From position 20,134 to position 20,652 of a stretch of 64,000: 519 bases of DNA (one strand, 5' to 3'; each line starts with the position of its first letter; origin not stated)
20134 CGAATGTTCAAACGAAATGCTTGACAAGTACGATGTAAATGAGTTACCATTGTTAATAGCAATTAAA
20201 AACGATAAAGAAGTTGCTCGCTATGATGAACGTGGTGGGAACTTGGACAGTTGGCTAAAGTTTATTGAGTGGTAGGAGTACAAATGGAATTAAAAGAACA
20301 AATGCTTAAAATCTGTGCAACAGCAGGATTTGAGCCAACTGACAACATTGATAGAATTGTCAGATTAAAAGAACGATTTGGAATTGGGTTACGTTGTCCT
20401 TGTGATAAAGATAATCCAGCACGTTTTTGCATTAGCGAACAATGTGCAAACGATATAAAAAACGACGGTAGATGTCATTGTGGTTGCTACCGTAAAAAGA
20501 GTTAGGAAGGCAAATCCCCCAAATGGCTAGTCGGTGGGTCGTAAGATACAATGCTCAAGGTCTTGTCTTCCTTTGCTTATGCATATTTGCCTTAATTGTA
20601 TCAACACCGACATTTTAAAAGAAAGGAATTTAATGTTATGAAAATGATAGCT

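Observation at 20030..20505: Phage-encoded thioredoxin next to a ferredoxin:thioredoxin-reductase-like Cys-cluster protein, inside the polymerase operon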

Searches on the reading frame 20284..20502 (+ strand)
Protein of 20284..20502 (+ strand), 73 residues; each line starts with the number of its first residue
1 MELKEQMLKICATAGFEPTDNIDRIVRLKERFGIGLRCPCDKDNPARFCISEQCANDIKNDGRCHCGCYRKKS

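Call 3: search_protein_families(library=pfam, proteins=[window:20284-20502:+], max_evalue=1)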
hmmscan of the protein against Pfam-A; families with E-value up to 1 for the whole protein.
window:20284-20502:+ (73 aa): 0 families

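Call 4: search_protein_families(library=phrogs, proteins=[window:20284-20502:+], max_evalue=0.01)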
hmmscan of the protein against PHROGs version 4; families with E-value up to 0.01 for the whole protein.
window:20284-20502:+ (73 aa): 0 families

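Call 5: search_solved_structures(query=window:20284-20502:+, max_evalue=10, show_alignments=3)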
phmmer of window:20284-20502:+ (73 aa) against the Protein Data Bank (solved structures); distinct sequences matched with E-value up to 10: 9.
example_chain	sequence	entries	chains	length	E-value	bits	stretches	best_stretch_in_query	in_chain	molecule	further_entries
4yxx_A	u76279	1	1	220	3.5e-06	30.3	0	6-37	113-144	dTor_6x35L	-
9rar_A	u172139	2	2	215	0.043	17.3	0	7-37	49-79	TRP_F43W | [(sulfaNHC)Au].TRP_F43W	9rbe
9h10_A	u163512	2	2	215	0.047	17.2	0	7-37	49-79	[(sulfaNHC)Au].TRP_18 | Tandem-repeat protein (TRP)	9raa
8s6p_A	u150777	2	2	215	0.048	17.1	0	7-37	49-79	TRP_18 F116W (R0) | TRP_18 F116W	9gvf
9raq_A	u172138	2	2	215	0.061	16.8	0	4-37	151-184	TRP_F43W/E39L | [(sulfaNHC)Au].TRP_F43W/E39L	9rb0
8c3w_A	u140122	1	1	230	0.31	14.6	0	7-38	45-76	dnHEM1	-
6y50_q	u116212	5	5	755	0.45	14.1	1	13-71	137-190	HIV Tat-specific factor 1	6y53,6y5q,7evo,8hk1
9h3c_A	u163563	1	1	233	0.5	13.9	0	6-37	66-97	De novo designed tandem repeat protein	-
7q3l_q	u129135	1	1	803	0.5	13.9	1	13-71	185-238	HIV Tat-specific factor 1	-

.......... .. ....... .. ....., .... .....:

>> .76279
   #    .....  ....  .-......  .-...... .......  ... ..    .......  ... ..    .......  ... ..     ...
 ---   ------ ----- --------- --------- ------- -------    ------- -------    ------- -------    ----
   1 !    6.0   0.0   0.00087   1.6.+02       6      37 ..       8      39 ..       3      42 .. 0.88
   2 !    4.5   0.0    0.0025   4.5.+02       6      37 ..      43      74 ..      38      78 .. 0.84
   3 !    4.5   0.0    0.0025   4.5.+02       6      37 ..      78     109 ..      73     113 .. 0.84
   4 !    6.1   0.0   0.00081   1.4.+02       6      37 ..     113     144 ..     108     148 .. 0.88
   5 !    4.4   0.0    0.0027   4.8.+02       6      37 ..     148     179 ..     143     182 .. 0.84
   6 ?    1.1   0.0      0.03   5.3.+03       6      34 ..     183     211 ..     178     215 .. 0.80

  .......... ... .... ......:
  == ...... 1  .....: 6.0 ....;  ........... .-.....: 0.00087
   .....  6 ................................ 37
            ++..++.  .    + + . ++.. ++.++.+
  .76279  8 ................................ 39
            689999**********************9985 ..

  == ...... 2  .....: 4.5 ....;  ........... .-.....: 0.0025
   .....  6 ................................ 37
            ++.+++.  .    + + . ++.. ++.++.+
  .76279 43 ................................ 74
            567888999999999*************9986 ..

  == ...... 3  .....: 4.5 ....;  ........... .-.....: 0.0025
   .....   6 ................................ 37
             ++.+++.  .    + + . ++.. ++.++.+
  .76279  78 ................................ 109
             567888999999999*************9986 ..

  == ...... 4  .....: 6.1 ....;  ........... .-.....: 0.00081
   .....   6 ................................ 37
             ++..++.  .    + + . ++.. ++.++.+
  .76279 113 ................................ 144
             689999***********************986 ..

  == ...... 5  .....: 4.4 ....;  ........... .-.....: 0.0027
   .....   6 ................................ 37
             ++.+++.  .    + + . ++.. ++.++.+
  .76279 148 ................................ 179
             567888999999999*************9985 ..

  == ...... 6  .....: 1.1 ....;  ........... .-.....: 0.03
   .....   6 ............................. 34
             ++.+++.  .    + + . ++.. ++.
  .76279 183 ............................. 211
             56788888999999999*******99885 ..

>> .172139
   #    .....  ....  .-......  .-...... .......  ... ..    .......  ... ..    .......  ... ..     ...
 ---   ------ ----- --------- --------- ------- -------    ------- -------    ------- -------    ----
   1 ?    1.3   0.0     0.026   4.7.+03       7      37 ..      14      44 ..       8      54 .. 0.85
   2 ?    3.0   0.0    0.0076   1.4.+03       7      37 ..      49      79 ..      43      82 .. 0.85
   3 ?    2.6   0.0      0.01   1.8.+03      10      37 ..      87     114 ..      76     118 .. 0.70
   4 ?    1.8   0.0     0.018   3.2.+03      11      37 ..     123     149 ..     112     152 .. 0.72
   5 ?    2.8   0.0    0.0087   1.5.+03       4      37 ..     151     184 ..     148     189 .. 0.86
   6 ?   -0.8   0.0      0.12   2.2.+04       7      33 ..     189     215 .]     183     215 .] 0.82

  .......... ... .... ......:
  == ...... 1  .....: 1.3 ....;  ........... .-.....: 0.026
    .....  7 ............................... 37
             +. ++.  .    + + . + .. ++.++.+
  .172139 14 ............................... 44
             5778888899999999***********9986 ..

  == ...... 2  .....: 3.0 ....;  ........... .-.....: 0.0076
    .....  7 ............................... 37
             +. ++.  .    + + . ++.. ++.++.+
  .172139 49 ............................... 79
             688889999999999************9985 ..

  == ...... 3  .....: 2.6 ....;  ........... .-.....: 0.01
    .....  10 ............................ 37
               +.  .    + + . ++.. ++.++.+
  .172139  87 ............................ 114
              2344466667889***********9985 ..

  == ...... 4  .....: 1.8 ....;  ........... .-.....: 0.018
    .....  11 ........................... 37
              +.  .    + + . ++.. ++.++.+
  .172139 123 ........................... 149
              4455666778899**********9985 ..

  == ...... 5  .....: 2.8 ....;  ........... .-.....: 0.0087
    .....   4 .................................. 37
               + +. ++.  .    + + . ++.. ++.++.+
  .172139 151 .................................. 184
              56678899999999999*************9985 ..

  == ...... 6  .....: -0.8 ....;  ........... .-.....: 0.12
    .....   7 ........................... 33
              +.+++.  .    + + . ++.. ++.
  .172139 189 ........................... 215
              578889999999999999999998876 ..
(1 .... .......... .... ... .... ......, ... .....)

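Call 6: search_protein_families(library=ncbifam, proteins=[window:20284-20502:+], max_evalue=10)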
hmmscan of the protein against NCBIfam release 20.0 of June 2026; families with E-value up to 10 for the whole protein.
window:20284-20502:+ (73 aa): 0 families

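Call 7: find_homologous_proteins(query=window:20284-20502:+, max_evalue=0.01)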
Query window:20284-20502:+ (73 aa): 3 proteins with E <= 0.01 among 3 candidates.
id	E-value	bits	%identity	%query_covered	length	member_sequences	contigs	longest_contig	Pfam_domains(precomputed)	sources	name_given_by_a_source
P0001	1.4e-44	167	100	100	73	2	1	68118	-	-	-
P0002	1.2e-30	122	73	97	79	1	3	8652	-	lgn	-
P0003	6.8e-23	98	63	93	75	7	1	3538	-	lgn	-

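Call 12: search_dna_similar(query=window:20284-20502:+, collection=phages, mode=protein, max_evalue=1, max_rows=30)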
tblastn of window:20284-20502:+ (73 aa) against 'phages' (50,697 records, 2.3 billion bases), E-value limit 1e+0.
Records with a match: 1; places in all: 1; records where one place covers at least 80% of the query: 1.
Best place of each record, by identity: <60% 1.
By first word of the organism name: Bacteriophage 1.
By host as written in the record: - 1.
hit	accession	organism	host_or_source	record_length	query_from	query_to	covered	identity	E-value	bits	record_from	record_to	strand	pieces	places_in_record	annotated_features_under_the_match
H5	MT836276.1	Bacteriophage sp.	human fecal samples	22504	1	71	97%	45.9%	3e-14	71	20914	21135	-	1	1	record has no annotation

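Call 15: get_annotated_region(hit=H5, flank=6000)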
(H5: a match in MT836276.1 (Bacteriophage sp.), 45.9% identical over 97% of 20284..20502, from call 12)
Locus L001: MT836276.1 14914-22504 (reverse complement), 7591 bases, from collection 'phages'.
description: UNVERIFIED: Bacteriophage sp. clone scaffold_1833 genomic sequence.
organism: Bacteriophage sp. (NCBI taxid 38018)
taxonomy: Viruses
host: -; source: human fecal samples; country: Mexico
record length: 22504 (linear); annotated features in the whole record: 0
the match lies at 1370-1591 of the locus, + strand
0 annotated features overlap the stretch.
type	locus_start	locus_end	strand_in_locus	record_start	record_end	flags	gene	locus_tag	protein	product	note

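Call 20: find_encoding_contigs(protein=P0002, flank=5000, max_places=4)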
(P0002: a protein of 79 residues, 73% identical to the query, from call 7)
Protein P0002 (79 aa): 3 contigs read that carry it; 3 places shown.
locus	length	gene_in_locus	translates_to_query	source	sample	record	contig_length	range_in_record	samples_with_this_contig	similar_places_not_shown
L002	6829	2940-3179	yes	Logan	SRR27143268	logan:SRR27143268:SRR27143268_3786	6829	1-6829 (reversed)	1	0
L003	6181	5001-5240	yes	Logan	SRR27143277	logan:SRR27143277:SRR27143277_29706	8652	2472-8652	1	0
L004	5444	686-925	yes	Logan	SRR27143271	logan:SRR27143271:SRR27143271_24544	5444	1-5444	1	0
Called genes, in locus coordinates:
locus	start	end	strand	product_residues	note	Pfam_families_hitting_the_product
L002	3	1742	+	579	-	?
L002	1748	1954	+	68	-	-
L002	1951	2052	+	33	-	-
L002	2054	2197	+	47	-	-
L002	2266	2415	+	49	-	-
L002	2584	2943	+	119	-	-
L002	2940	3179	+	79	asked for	-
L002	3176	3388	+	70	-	-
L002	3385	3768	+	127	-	PF11672:DUF3268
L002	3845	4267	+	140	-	-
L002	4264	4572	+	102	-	-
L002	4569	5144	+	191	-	PF13392:HNH_3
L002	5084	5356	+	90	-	-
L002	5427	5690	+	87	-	-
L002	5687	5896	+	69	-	-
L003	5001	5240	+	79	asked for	-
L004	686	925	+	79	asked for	-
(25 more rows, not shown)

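Call 21: find_encoding_contigs(protein=P0003, flank=5000, max_places=4)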
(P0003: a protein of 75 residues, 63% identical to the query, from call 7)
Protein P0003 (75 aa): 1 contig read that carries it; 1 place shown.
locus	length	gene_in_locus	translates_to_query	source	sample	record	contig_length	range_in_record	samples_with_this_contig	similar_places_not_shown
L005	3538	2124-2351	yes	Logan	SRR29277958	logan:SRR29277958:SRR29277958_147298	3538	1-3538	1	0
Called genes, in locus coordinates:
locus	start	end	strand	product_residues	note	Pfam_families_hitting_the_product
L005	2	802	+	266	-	?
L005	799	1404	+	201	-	-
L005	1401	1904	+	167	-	-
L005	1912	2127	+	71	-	-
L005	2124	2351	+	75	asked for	-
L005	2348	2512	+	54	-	-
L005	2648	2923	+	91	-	-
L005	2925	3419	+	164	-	-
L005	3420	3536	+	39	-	?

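Call 27: predict_structure(alignment_id=A1)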
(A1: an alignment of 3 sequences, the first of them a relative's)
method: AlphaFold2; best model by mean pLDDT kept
length: 73 residues; sequences in the alignment: 3
mean_pLDDT: 77.6   pTM: 0.58
mean pLDDT of the five models: 77.6, 73.3, 72.7, 72.4, 72.1
residues with pLDDT >= 90: 0; 70-90: 63; 50-70: 10; < 50: 0
segments of 3 or more residues with pLDDT < 50: none
pLDDT, mean of each block of 10 residues (from residue 1): 77 82 82 74 69 79 80 76
secondary structure, 60 per line:
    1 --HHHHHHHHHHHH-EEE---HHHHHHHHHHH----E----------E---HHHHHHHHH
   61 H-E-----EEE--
elements in order: H3-14 E16-18 H22-32 H52-61 E69-71

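Call 30: fold_search(model_id=the predicted structure, library=pdb)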
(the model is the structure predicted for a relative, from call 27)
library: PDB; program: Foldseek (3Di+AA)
matches with E <= 10: 6; with E <= 0.001: 0
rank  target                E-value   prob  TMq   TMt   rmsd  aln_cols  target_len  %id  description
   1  7pwe_B                2.1e-01  0.82  0.60  0.28   4.0        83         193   23  Crystal structure of the glutaredoxin/ferredoxin disulfide reductase fusion protein from Desulfotalea psychrophila Lsv (released 2022-10-05)
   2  4tpu                  4.3e-01  0.66  0.61  0.31   3.8        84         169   17  CRYSTAL STRUCTURE OF FERREDOXIN-DEPENDENT DISULFIDE REDUCTASE FROM METHANOSARCINA ACETIVORANS (released 2015-05-13)
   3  7pwe_A                1.1e+00  0.38  0.61  0.28   3.9        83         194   23  Crystal structure of the glutaredoxin/ferredoxin disulfide reductase fusion protein from Desulfotalea psychrophila Lsv (released 2022-10-05)
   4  8j29                  8.5e+00  0.01  0.22  0.05   9.5        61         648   16  Structures of the C-terminal subenzyme of the malonyl-CoA reductase from Chloroflexus aurantiacus (released 2024-04-17)
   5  3o6b_H                9.1e+00  0.01  0.23  0.24  10.1        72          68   10  A Dual E3 Mechanism for Rub1 Ligation to Cdc53: Dcn1(P)-Cdc53(WHB) low resolution (released 2010-09-15)
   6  7wai                  9.8e+00  0.01  0.24  0.07   7.8        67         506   15  Glutamyl-tRNA synthetase from Plasmodium falciparum (PfERS) (released 2022-12-21)

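Call 31: search_protein_representatives(alignment_id=A1)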
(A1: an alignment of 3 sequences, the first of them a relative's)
Query: 3 sequences, 75 profile positions. Proteins with E-value up to 0.001 (for the whole library): 119; up to 1e-10: 50; up to 1e-30: 1. The best 119 are listed.
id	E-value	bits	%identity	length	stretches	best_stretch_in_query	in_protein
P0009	1.7e-41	156.2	-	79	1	2-74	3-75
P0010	1.1e-22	96.0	-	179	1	6-74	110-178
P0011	7.1e-20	87.0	-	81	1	3-75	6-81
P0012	1.2e-19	86.3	-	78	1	7-73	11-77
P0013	4.8e-17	77.9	-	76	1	3-72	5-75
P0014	1.4e-16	76.4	-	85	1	4-75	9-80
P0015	2.0e-16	75.9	-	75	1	10-72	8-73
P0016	2.5e-16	75.6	-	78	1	4-74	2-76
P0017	5.0e-16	74.7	-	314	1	4-73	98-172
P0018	2.5e-15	72.4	-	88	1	7-72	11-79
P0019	4.0e-15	71.8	-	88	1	8-74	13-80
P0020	4.3e-15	71.7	-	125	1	4-72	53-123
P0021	5.4e-15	71.4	-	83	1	4-74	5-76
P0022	9.1e-15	70.6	-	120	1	5-74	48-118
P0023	9.5e-15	70.6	-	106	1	5-74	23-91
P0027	8.2e-14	67.6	-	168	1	7-73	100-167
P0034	7.2e-13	64.5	-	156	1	5-73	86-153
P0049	8.9e-12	61.0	-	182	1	3-73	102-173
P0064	2.4e-10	56.5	-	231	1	4-74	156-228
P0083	9.0e-09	51.4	-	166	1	5-73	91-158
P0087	1.2e-08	51.0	-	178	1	5-73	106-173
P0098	7.7e-07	45.2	-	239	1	22-72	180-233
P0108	6.4e-06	42.3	-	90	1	23-74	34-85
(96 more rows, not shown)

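Call 37: search_solved_structures(query=A2, max_evalue=10, show_alignments=3)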
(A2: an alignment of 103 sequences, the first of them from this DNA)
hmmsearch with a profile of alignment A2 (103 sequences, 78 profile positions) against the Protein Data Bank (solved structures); distinct sequences matched with E-value up to 10: 1.
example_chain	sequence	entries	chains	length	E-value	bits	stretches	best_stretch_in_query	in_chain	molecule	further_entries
7pwe_A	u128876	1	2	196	0.82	12.8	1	32-74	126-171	Ferredoxin-thioredoxin reductase subunit B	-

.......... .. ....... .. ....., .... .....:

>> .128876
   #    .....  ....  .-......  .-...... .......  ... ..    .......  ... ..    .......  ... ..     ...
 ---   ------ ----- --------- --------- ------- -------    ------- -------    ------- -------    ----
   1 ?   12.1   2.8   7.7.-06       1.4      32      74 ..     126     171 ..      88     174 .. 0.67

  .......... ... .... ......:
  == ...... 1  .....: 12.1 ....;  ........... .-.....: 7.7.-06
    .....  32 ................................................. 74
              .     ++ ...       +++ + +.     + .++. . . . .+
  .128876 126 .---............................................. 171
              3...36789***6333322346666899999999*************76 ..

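Call 38: search_protein_families(library=pfam, alignment_id=A2, max_evalue=1)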
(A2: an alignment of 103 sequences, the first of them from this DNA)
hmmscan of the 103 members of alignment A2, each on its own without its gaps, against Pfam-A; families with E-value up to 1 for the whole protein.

A. member 1, seq(73 aa): 0 families

B. families by the number of members that match (of 103 scanned): 27 families (the first 25 are shown)
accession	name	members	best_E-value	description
PF02943.20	FeThRed_B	40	0.00017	Ferredoxin thioredoxin reductase catalytic beta chain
PF22279.1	DGF-1_N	5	0.011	DGF-1 N-terminal domain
PF02817.22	E3_binding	1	0.023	e3 binding domain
PF25361.1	AAA_lid_RFC1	1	0.026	RFC1-like, AAA+ ATPase lid domain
PF21960.2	RCF1-5-like_lid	1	0.036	RCF1/5-like, AAA+ ATPase lid domain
PF05263.17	DUF722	1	0.041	Protein of unknown function (DUF722)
PF04827.20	Plant_tran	1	0.041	Plant transposon protein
PF15092.11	UPF0728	1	0.046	Uncharacterised protein family UPF0728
PF24908.1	Ig_SIBA-E_2nd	1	0.05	Integrin beta-like protein A-E, second Ig-like domain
PF19131.5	DUF5814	1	0.066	Family of unknown function (DUF5814)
PF20095.4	DUF6485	1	0.078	Domain of unknown function (DUF6485)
PF13320.12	GH123_cat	1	0.089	Glycoside hydrolase 123, catalytic domain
PF25277.1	DUF7871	1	0.091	Domain of unknown function (DUF7871)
PF08245.18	Mur_ligase_M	1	0.095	Mur ligase middle domain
PF04838.17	Baculo_LEF5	1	0.097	Baculoviridae late expression factor 5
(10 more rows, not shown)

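Call 52: find_related_loci(query=A1, collection=viral_contigs, flank=3000)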
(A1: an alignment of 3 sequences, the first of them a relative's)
Query A1 (73 aa) in viral_contigs; peptide patterns used: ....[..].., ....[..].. (x = any residue, [..] = any of these).
53 stretches matched a pattern; 1 encode a relative of the query (tblastn E <= 1e-3); 1 distinct loci.
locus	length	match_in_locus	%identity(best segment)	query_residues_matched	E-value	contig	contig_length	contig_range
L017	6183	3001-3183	48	15-72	2e-16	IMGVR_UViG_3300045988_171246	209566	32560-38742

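Call 53: find_encoding_contigs(protein=P0034, flank=4000, max_places=3)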
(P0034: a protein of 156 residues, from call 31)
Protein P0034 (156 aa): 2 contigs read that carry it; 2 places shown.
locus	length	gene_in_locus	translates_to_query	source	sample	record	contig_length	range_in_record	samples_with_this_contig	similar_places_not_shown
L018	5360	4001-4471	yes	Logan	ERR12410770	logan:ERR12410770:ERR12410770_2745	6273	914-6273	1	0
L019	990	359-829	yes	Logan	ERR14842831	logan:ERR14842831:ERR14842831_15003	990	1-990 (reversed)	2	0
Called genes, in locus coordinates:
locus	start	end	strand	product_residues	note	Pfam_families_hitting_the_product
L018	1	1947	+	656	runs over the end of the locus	PF02518:HATPase_c (weak), PF00204:DNA_gyraseB, PF01751:Toprim, PF00986:DNA_gyraseB_C (weak)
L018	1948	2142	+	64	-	-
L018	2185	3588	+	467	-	PF00521:DNA_topoisoIV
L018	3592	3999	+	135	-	-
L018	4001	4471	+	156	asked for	-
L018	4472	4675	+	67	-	PF25708:Phage_T7_Gp5_9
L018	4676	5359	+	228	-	?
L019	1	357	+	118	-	?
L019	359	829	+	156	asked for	-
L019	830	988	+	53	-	?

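Call 55: search_protein_families(library=pfam, proteins=[P0034, P0108, P0083, P0087, P0010, P0017, P0027, P0049, P0064, P0098], max_evalue=0.1)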
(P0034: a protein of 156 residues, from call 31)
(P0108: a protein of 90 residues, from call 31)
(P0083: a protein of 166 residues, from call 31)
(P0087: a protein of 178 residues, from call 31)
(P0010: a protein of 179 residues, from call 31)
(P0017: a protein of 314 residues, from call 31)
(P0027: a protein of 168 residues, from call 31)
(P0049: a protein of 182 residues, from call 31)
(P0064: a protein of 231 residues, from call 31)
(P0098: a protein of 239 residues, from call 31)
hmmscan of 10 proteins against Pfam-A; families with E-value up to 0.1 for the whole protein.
P0034 (156 aa): 1 family
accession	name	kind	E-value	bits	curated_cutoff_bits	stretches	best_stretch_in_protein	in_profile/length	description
PF00085.26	Thioredoxin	-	0.0009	19.7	23.5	1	10-65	23-87/103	Thioredoxin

P0108 (90 aa): 1 family
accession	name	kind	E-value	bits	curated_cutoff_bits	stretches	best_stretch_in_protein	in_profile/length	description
PF00462.30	Glutaredoxin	-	2.3e-06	28.2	22.9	1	6-50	2-46/60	Glutaredoxin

P0083 (166 aa): 0 families

P0087 (178 aa): 1 family
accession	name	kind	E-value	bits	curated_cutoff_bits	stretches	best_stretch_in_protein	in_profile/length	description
PF02943.20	FeThRed_B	-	0.00046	20.6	22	1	97-176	22-90/106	Ferredoxin thioredoxin reductase catalytic beta chain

P0010 (179 aa): 1 family
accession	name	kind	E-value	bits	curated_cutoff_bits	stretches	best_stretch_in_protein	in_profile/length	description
PF05833.16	NFACT_N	-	0.075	12.2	31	1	27-112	319-403/456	NFACT N-terminal and middle domains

P0017 (314 aa): 1 family
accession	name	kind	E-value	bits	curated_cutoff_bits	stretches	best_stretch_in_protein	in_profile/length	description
PF24908.1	Ig_SIBA-E_2nd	-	0.064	13.8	27.8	0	258-305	64-108/117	Integrin beta-like protein A-E, second Ig-like domain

P0027 (168 aa): 3 families
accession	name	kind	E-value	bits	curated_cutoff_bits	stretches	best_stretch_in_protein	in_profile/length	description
PF21680.2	GIDA_C_1st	-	0.02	16.1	24.7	1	31-106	22-95/96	tRNA modifying enzyme MnmG/GidA C-terminal helical domain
PF20901.3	Sf6_terminase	-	0.084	13.4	27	0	55-110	13-71/106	Bacteriophage Sf6, terminase small subunit-like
PF10415.14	FumaraseC_C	-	0.092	13.6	32.5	0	55-80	22-47/54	Fumarase C C-terminus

P0049 (182 aa): 3 families
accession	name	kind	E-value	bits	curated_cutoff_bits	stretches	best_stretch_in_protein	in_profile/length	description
PF18185.7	STALD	-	0.00079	19.4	24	1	18-115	96-194/211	Sir2- and TIR-associating SLOG family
PF20424.3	PilZN3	-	0.011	16.2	27.4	1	20-105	1-86/135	PilZN3 domain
PF21263.2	Acyl-CoA-dh_C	-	0.015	16.1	27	0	15-43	10-38/96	Acyl-CoA dehydrogenase, C-terminal domain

P0064 (231 aa): 0 families

P0098 (239 aa): 1 family
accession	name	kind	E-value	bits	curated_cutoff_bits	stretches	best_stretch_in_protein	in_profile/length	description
PF18863.6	AbiJ_NTD4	-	0.089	13.7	34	0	88-187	45-139/152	AbiJ N-terminal domain 4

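Call 57: find_encoding_contigs(protein=P0011, flank=3000, max_places=3)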
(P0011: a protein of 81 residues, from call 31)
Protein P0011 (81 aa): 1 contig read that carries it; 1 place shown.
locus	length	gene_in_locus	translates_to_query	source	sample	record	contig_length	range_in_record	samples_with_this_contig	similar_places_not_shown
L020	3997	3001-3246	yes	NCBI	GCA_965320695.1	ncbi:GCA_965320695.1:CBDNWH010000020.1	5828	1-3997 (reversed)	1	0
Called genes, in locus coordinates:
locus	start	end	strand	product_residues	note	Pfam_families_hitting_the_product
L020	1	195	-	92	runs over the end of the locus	PF02583:Trns_repr_metal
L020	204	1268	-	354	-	PF01545:Cation_efflux, PF16916:ZT_dimer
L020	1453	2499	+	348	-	-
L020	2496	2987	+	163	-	PF04608:PgpA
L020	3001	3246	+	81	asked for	-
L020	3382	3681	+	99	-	-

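Call 58: find_encoding_contigs(protein=P0013, flank=3000, max_places=3)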
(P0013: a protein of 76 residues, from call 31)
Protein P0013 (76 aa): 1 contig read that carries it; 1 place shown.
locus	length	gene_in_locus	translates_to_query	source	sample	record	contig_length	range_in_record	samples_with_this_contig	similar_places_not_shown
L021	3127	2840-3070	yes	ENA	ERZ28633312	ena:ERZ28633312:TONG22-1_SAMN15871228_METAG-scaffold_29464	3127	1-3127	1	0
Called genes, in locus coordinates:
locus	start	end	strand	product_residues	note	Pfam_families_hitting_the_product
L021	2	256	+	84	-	?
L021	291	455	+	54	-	-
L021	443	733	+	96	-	-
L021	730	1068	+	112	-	-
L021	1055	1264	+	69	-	-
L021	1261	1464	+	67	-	-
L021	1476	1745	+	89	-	-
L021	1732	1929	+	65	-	-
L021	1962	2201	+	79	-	PF10073:GapR_DNA-bd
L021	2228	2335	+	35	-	-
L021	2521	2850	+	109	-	-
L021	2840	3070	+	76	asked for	-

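Call 59: find_encoding_contigs(protein=P0018, flank=3000, max_places=3)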
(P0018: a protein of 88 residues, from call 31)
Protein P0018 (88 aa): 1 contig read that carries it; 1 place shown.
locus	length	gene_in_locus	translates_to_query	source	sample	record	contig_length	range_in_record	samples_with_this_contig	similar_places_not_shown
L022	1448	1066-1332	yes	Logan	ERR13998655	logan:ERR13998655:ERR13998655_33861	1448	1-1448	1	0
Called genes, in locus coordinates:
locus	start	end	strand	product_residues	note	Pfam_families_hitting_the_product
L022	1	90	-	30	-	?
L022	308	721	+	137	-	-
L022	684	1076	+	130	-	PF12844:HTH_19 (weak), PF01381:HTH_3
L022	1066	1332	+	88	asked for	-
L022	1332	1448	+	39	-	?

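Call 61: predict_structure(alignment_id=A2)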
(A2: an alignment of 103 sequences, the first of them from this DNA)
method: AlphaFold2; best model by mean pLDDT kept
length: 73 residues; sequences in the alignment: 103
mean_pLDDT: 96.8   pTM: 0.84
mean pLDDT of the five models: 96.8, 96.5, 96.2, 95.8, 94.6
residues with pLDDT >= 90: 68; 70-90: 5; 50-70: 0; < 50: 0
segments of 3 or more residues with pLDDT < 50: none
pLDDT, mean of each block of 10 residues (from residue 1): 96 98 98 96 94 98 98 93
secondary structure, 60 per line:
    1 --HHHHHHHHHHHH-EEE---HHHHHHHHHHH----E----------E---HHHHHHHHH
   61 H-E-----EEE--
elements in order: H3-14 E16-18 H22-32 H52-61 E69-71

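Call 64: fold_search(model_id=the predicted structure, library=pdb)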
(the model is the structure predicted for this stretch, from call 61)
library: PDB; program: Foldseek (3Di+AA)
matches with E <= 10: 12; with E <= 0.001: 0
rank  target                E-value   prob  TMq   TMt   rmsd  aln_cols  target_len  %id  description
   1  4tpu                  2.3e-02  0.99  0.66  0.33   3.3        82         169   17  CRYSTAL STRUCTURE OF FERREDOXIN-DEPENDENT DISULFIDE REDUCTASE FROM METHANOSARCINA ACETIVORANS (released 2015-05-13)
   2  7pwe_B                4.7e-02  0.97  0.66  0.29   3.6        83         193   23  Crystal structure of the glutaredoxin/ferredoxin disulfide reductase fusion protein from Desulfotalea psychrophila Lsv (released 2022-10-05)
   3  7pwe_A                5.8e-02  0.96  0.66  0.29   3.6        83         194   23  Crystal structure of the glutaredoxin/ferredoxin disulfide reductase fusion protein from Desulfotalea psychrophila Lsv (released 2022-10-05)
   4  2f8j_A                6.1e+00  0.02  0.23  0.07  11.0        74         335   15  Crystal structure of Histidinol-phosphate aminotransferase (EC 2.6.1.9) (Imidazole acetol-phosphate transferase) (tm10 (released 2006-02-21)
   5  9zpg_B                6.6e+00  0.01  0.22  0.06   8.4        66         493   11  Crystal structure of Glutamate--tRNA ligase (GltX) from Moraxella catarrhalis (Apo) (released 2025-12-24)
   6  1uu1_A                7.1e+00  0.02  0.26  0.08   9.3        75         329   19  Complex of Histidinol-phosphate aminotransferase (HisC) from Thermotoga maritima (Apo-form) (released 2004-03-18)
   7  5cff_E                8.2e+00  0.08  0.25  0.26   0.6        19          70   32  Crystal structure of Miranda/Staufen dsRBD5 complex (released 2015-10-21)
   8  8sd5_A                8.2e+00  0.02  0.25  0.10   8.6        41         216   24  Crystal structure of HPPK from Methanocaldococcus jannaschii (released 2024-07-03)
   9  1uu1_C                8.2e+00  0.01  0.23  0.07  11.1        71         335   17  Complex of Histidinol-phosphate aminotransferase (HisC) from Thermotoga maritima (Apo-form) (released 2004-03-18)
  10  3go5                  8.2e+00  0.01  0.20  0.09  10.6        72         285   11  Crystal structure of a multidomain protein with nucleic acid binding domains (sp_0946) from streptococcus pneumoniae tig (released 2009-04-07)
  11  5cff_H                8.8e+00  0.07  0.25  0.28   0.7        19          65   32  Crystal structure of Miranda/Staufen dsRBD5 complex (released 2015-10-21)
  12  3o6b_F                8.8e+00  0.01  0.25  0.26  10.2        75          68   11  A Dual E3 Mechanism for Rub1 Ligation to Cdc53: Dcn1(P)-Cdc53(WHB) low resolution (released 2010-09-15)
